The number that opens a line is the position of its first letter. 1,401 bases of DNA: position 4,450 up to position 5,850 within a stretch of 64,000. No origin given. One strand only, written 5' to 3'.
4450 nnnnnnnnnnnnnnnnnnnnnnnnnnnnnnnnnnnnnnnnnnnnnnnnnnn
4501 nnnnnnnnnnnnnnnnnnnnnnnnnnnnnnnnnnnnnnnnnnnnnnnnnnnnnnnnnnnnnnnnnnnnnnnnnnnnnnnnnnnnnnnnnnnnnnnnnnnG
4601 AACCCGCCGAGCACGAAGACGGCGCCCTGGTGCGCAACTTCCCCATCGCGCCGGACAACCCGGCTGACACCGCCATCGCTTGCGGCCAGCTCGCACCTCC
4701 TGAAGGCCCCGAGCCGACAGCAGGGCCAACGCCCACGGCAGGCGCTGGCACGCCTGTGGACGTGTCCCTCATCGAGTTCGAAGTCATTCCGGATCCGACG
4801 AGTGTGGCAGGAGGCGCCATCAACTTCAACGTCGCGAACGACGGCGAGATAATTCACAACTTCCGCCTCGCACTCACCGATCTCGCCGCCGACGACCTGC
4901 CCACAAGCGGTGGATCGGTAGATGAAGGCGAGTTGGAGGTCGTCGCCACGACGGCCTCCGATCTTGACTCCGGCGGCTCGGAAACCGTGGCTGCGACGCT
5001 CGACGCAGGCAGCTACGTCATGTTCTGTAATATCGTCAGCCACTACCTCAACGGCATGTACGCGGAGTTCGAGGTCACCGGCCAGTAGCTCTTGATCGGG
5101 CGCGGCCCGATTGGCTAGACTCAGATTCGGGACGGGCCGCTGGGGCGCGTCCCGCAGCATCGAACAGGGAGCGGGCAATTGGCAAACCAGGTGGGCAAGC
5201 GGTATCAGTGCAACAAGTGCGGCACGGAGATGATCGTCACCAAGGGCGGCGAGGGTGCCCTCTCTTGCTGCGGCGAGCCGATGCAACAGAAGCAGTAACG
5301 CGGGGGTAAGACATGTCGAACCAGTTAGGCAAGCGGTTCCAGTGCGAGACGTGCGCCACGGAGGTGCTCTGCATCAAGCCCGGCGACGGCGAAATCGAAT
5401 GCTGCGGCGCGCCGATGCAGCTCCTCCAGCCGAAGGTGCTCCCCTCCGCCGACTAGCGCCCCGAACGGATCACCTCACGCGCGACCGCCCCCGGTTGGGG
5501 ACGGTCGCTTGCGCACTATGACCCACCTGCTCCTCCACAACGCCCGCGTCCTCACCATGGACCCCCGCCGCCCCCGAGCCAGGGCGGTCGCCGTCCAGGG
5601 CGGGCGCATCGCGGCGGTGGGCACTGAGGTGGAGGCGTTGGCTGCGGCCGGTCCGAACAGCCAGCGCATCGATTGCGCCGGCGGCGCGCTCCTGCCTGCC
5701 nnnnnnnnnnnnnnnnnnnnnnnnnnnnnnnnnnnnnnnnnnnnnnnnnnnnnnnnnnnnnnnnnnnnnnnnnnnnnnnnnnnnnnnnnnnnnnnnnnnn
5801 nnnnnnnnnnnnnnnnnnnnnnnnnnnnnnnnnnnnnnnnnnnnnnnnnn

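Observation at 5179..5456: Two tandem desulforedoxin-like mini-genes missed by the ORF track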

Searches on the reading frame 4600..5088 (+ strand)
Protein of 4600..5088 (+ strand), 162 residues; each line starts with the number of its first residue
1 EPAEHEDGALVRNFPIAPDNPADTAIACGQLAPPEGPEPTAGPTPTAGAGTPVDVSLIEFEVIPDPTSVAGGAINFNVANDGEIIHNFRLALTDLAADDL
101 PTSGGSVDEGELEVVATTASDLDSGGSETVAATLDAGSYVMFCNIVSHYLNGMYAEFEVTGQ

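Call 94: search_protein_families(library=pfam, proteins=[window:4600-5088:+], max_evalue=0.01)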
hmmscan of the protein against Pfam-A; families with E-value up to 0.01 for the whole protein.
window:4600-5088:+ (162 aa): 1 family
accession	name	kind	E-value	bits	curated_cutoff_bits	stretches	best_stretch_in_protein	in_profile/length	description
PF06525.17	SoxE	-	0.00073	19.5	21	1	70-159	45-138/149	Sulfocyanin (SoxE) domain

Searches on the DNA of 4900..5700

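Call 47: search_rna_families(source=window, start=4900, end=5700, threshold=evalue, max_evalue=1)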
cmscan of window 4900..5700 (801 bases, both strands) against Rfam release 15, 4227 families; matches with E-value up to 1: 0.
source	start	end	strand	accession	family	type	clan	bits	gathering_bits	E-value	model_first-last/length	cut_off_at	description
